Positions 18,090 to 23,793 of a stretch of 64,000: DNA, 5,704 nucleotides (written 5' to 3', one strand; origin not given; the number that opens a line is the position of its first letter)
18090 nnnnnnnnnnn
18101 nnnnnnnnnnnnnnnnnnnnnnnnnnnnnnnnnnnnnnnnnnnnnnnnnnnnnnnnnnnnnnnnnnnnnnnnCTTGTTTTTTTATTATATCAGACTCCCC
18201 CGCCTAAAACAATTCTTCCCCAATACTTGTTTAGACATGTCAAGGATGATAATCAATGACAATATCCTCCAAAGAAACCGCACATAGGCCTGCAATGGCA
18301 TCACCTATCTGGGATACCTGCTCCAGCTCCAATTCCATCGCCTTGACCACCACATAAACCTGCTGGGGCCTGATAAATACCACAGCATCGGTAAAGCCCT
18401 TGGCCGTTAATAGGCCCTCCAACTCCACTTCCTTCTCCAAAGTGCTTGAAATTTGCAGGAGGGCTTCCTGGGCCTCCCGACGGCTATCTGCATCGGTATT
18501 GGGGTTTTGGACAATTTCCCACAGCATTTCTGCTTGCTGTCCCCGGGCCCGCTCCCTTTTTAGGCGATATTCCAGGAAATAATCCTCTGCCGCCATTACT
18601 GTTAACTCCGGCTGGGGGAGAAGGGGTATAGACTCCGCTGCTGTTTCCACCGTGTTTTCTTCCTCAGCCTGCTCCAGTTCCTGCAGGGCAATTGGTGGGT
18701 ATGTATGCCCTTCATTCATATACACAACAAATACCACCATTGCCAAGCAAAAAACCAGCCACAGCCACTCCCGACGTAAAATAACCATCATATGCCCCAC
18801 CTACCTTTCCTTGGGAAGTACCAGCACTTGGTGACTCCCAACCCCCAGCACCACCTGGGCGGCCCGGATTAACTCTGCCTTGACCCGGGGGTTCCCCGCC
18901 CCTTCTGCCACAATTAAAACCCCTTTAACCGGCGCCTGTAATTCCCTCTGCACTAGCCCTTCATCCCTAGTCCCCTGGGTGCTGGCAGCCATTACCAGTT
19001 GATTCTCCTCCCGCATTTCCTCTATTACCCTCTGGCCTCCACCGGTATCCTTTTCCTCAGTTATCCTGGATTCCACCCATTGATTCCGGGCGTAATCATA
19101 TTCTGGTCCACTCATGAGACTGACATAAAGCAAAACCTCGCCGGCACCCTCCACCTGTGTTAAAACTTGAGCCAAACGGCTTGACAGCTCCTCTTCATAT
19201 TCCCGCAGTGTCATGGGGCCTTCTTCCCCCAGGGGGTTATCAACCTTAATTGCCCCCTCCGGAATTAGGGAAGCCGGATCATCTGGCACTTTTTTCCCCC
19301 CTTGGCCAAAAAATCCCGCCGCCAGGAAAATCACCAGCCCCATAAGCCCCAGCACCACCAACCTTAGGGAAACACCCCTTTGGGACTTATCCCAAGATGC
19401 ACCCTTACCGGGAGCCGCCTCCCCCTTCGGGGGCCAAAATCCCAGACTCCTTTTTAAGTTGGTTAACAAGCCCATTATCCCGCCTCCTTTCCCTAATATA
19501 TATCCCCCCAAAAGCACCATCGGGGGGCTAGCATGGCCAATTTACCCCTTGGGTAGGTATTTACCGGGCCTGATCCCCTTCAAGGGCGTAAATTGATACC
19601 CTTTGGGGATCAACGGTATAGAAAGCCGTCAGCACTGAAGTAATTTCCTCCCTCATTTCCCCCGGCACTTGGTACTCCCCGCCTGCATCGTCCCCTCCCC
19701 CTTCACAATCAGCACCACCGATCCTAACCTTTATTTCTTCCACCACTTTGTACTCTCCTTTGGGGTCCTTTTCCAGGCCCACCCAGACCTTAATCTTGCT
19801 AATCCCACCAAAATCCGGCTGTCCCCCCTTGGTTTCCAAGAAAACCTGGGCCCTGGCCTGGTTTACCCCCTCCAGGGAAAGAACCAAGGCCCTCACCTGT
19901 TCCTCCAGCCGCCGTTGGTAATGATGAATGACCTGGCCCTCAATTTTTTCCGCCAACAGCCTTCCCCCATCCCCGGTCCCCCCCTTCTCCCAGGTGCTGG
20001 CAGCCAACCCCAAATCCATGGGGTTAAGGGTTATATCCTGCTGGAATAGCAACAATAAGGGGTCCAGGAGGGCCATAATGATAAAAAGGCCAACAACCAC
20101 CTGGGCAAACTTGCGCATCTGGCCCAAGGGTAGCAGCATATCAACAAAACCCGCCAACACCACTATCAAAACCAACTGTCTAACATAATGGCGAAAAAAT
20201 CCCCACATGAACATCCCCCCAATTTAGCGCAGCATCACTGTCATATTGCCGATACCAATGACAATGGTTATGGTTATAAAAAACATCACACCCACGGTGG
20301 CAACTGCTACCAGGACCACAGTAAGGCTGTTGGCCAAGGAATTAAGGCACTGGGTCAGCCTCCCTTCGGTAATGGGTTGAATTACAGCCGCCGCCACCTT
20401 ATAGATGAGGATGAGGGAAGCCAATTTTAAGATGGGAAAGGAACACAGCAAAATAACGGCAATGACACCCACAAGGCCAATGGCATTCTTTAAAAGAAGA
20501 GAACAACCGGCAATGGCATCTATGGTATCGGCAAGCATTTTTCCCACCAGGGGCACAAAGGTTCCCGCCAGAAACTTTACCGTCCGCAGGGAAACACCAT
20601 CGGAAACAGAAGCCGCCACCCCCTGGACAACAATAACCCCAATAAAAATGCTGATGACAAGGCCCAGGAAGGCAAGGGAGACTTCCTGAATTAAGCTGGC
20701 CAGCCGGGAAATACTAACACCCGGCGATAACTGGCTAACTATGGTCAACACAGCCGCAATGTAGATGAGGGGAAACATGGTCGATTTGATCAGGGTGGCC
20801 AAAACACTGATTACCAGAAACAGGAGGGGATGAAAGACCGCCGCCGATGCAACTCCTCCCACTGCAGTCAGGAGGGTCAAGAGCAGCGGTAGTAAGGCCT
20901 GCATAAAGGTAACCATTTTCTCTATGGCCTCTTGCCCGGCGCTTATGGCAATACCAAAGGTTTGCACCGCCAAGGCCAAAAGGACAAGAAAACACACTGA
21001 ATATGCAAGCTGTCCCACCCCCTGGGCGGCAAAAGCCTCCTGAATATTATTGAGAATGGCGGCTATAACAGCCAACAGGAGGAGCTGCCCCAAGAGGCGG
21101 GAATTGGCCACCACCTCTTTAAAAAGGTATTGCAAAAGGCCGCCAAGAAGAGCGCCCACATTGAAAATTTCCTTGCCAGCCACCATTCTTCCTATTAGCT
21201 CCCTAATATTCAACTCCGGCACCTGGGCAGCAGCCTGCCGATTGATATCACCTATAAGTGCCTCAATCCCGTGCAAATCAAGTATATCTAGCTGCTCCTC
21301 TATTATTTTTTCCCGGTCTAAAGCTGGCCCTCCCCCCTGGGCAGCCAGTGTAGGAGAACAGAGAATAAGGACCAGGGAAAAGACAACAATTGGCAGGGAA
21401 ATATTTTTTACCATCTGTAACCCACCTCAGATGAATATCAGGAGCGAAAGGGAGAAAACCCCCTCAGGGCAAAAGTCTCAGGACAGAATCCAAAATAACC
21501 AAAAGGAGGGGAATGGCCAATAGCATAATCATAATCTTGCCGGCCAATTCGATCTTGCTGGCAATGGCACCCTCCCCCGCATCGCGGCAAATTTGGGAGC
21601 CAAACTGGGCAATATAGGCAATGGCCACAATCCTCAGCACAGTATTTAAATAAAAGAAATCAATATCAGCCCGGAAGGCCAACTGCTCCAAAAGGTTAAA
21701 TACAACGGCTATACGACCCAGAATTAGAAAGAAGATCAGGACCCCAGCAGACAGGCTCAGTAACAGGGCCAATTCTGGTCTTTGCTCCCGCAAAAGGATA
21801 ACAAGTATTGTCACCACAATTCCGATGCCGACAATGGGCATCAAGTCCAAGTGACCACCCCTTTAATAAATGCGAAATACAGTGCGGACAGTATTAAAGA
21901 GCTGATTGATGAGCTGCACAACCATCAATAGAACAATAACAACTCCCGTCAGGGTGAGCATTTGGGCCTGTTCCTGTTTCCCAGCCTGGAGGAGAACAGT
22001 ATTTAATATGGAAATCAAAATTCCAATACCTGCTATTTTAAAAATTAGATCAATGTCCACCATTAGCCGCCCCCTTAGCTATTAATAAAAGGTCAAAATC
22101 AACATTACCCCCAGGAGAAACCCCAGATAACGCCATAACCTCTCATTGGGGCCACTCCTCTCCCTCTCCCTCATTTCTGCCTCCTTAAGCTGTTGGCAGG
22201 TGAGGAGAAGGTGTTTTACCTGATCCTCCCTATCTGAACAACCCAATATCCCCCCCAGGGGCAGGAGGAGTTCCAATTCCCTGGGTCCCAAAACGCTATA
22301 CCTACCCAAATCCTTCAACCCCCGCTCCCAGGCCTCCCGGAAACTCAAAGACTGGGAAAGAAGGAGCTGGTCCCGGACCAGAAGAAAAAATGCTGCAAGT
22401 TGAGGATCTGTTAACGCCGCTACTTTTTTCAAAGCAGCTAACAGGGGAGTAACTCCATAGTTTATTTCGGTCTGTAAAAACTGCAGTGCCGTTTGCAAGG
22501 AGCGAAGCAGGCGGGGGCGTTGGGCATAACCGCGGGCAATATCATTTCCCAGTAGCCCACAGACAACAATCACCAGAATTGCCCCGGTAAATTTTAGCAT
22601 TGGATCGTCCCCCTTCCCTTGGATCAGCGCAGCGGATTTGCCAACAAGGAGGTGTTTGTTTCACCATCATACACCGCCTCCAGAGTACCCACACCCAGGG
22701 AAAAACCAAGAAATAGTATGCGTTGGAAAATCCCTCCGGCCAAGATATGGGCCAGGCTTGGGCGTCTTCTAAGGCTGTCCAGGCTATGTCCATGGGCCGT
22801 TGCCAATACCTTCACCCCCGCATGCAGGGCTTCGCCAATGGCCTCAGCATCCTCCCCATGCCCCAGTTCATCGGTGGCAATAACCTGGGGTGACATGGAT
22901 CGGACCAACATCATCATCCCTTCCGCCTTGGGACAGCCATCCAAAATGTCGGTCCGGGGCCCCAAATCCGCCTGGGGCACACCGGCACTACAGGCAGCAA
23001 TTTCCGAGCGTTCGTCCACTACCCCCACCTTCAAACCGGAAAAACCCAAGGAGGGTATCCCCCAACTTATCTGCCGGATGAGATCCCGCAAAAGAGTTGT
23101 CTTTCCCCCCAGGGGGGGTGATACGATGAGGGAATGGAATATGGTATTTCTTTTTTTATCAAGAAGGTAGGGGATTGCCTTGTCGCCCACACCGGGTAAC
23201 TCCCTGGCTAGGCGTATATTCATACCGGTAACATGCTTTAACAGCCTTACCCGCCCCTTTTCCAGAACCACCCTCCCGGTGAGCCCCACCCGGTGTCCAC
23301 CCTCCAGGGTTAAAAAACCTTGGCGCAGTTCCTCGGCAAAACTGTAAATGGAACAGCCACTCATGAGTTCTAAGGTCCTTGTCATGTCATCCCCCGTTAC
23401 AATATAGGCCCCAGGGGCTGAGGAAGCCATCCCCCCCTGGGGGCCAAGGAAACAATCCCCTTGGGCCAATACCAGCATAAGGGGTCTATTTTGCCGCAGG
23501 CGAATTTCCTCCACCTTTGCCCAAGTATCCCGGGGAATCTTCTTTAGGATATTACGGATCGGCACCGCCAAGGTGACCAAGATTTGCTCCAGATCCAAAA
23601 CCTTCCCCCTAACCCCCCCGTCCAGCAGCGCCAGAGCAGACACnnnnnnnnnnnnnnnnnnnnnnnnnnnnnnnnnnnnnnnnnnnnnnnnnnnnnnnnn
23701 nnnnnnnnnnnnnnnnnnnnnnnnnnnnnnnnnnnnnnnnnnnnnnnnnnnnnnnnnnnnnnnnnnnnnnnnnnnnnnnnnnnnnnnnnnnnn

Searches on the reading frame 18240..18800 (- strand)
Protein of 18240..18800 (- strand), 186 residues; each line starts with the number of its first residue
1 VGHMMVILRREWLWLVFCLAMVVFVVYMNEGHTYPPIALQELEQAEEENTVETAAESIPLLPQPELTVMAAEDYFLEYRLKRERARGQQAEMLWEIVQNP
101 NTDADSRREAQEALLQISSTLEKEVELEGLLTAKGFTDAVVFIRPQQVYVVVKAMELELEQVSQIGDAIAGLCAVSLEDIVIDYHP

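Call 40: search_protein_families(library=pfam, proteins=[window:18240-18800:-], max_evalue=0.00001)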
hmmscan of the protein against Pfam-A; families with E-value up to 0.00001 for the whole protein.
window:18240-18800:- (186 aa): 1 family
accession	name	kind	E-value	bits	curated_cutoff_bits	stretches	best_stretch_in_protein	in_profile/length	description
PF12685.13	SpoIIIAH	-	2.4e-34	119.4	30.6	1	44-182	51-191/191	SpoIIIAH-like protein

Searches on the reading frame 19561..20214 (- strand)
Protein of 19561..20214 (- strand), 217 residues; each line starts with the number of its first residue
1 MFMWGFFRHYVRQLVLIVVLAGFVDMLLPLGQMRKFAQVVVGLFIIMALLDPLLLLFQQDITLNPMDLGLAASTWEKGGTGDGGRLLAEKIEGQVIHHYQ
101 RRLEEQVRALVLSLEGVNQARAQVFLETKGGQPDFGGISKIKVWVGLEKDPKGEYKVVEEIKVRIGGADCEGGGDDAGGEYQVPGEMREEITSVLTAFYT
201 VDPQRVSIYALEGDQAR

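Call 40: search_protein_families(library=pfam, proteins=[window:19561-20214:-], max_evalue=0.00001)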
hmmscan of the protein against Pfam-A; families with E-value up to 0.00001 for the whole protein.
window:19561-20214:- (217 aa): 1 family
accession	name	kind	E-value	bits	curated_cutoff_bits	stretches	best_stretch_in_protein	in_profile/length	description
PF09581.16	Spore_III_AF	-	3.8e-32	112.2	28.3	1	15-208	1-184/185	Stage III sporulation protein AF (Spore_III_AF)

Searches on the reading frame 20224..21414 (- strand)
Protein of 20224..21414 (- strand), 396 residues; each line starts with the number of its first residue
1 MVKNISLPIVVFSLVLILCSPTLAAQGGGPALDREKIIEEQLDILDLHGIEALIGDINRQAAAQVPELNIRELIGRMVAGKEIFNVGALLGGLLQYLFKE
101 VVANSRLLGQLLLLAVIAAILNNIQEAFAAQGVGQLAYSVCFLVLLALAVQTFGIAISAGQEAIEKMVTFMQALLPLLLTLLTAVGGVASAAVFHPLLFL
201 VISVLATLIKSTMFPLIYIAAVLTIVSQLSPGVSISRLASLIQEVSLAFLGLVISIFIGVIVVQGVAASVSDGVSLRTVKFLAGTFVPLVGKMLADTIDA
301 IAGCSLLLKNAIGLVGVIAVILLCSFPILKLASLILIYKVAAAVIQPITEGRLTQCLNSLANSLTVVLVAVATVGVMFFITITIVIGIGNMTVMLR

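Call 40: search_protein_families(library=pfam, proteins=[window:20224-21414:-], max_evalue=0.00001)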
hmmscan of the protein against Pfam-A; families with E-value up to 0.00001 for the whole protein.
window:20224-21414:- (396 aa): 1 family
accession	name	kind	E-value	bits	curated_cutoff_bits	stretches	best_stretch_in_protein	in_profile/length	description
PF09546.15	Spore_III_AE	-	1.2e-102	343.9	27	1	69-389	2-321/321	Stage III sporulation protein AE (spore_III_AE)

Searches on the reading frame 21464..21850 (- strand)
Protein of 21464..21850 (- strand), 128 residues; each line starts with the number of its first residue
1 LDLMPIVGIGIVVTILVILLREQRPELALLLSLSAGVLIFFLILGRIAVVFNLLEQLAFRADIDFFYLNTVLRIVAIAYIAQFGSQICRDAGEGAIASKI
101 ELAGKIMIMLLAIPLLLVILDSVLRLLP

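Call 40: search_protein_families(library=pfam, proteins=[window:21464-21850:-], max_evalue=0.00001)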
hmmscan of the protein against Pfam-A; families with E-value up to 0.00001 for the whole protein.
window:21464-21850:- (128 aa): 1 family
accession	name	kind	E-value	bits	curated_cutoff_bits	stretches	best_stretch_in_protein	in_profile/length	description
PF06686.16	SpoIIIAC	-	2.1e-33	114.7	24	2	71-125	1-55/56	Stage III sporulation protein AC/AD protein family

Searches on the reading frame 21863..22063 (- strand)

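Call 40: search_protein_families(library=pfam, proteins=[window:21863-22063:-], max_evalue=0.00001)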
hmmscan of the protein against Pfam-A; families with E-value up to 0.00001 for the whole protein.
window:21863-22063:- (66 aa): 1 family
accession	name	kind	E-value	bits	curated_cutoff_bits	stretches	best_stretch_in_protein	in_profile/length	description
PF06686.16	SpoIIIAC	-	2.5e-18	66.4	24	1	7-61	1-55/56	Stage III sporulation protein AC/AD protein family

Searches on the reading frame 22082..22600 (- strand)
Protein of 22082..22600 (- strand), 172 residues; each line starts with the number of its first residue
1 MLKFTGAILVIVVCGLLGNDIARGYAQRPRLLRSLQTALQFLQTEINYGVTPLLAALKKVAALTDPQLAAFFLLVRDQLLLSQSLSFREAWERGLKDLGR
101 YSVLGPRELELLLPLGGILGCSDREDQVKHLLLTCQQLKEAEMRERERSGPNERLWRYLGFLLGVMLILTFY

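Call 40: search_protein_families(library=pfam, proteins=[window:22082-22600:-], max_evalue=0.00001)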
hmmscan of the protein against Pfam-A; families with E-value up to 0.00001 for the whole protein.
window:22082-22600:- (172 aa): 1 family
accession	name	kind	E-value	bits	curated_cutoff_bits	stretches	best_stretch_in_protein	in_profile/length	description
PF09548.15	Spore_III_AB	-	2.3e-45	155.1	32.5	1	3-171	1-169/170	Stage III sporulation protein AB (spore_III_AB)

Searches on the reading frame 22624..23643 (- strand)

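Call 40: search_protein_families(library=pfam, proteins=[window:22624-23643:-], max_evalue=0.00001)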
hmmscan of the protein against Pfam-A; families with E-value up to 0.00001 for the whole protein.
window:22624-23643:- (339 aa): 1 family
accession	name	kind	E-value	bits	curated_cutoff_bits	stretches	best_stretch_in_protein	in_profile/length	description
PF19568.5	Spore_III_AA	-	5.5e-98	328.3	27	1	19-328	5-302/306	Sporulation stage III, protein AA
